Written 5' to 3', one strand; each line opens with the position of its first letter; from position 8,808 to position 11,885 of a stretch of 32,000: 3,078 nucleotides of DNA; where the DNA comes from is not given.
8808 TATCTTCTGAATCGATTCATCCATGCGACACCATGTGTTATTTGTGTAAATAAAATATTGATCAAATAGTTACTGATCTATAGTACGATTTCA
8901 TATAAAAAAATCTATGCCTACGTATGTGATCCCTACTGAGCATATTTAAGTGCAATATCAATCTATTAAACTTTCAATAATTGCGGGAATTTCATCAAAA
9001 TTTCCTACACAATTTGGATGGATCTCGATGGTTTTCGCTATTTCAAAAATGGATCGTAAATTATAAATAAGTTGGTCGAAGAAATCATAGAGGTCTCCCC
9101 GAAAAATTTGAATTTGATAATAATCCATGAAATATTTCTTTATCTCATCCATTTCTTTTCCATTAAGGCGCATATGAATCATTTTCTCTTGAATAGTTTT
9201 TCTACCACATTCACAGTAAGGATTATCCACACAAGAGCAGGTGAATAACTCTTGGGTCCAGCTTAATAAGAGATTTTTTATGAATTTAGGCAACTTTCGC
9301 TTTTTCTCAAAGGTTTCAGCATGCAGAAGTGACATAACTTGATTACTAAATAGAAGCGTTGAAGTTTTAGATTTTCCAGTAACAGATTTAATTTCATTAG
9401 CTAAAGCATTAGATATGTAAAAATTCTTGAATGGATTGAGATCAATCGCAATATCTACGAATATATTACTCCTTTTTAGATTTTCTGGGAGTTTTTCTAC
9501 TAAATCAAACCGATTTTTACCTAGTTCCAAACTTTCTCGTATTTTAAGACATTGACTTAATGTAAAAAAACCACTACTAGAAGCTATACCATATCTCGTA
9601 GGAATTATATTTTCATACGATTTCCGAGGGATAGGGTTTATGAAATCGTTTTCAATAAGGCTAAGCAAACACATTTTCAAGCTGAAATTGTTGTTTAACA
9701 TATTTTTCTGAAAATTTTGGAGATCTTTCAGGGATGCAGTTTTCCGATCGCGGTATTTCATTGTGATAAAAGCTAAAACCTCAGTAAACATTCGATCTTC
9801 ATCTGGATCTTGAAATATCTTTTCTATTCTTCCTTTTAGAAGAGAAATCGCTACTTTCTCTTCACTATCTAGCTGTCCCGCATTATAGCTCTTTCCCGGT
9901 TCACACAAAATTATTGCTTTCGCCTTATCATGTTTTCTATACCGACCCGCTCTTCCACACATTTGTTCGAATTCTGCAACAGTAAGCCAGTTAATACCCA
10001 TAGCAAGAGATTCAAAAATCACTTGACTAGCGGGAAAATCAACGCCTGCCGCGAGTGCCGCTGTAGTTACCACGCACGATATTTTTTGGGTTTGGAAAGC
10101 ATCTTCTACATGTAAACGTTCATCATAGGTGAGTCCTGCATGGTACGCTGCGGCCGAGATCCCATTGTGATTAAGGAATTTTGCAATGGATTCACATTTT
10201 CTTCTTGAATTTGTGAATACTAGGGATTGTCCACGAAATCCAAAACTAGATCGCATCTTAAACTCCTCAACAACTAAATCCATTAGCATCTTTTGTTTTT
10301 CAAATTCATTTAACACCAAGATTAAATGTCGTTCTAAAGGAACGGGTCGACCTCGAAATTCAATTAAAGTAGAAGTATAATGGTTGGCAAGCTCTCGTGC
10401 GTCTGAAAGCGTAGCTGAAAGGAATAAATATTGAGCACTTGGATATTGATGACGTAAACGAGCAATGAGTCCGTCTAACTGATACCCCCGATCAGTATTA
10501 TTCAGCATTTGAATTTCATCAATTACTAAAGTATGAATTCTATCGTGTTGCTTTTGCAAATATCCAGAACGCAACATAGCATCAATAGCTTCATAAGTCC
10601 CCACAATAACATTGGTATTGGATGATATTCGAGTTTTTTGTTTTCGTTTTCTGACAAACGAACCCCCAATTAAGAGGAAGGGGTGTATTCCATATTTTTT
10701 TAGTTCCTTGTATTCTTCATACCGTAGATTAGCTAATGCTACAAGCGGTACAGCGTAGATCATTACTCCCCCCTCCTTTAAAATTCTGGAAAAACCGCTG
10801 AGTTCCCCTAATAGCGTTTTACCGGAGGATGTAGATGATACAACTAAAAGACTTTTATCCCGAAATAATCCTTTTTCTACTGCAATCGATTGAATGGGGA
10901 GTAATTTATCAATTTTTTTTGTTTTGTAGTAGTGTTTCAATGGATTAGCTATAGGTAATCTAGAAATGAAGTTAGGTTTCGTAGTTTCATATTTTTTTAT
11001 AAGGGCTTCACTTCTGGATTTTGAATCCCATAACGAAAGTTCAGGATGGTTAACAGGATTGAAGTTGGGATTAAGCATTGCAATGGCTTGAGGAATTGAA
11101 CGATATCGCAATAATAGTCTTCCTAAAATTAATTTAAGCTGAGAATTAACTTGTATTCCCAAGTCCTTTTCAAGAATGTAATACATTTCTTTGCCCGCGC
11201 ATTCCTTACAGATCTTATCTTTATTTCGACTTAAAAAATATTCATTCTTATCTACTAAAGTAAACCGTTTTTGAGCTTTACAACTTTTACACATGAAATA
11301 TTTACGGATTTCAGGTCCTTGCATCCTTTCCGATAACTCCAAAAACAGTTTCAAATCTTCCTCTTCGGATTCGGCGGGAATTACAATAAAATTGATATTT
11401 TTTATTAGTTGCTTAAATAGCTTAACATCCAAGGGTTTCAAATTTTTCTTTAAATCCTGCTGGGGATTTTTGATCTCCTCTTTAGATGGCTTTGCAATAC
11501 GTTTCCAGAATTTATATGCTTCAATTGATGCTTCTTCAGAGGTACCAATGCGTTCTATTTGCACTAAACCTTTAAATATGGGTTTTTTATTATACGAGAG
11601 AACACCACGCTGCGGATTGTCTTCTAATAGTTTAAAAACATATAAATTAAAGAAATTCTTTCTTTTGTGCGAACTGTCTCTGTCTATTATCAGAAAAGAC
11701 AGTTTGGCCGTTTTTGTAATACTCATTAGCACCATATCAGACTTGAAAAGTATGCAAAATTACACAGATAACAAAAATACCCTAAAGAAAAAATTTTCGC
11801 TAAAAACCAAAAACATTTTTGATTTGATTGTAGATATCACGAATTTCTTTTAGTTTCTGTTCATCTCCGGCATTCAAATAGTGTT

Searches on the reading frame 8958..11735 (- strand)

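Call 88: search_protein_families(library=pfam, proteins=[window:8958-11735:-], max_evalue=0.001)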
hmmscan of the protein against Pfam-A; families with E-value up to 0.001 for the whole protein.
window:8958-11735:- (925 aa): 4 families
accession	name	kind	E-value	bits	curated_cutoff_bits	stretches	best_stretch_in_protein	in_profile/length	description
PF19131.5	DUF5814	-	9.9e-26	90.6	25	1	768-902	2-131/148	Family of unknown function (DUF5814)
PF00270.35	DEAD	-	1.4e-24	87.1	26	1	280-446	2-164/167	DEAD/DEAH box helicase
PF00271.37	Helicase_C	-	7.2e-18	65.3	23.5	1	497-599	11-109/110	Helicase conserved C-terminal domain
PF04851.21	ResIII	-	1.9e-05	25.1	22.5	1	280-443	6-162/164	Type III restriction enzyme, res subunit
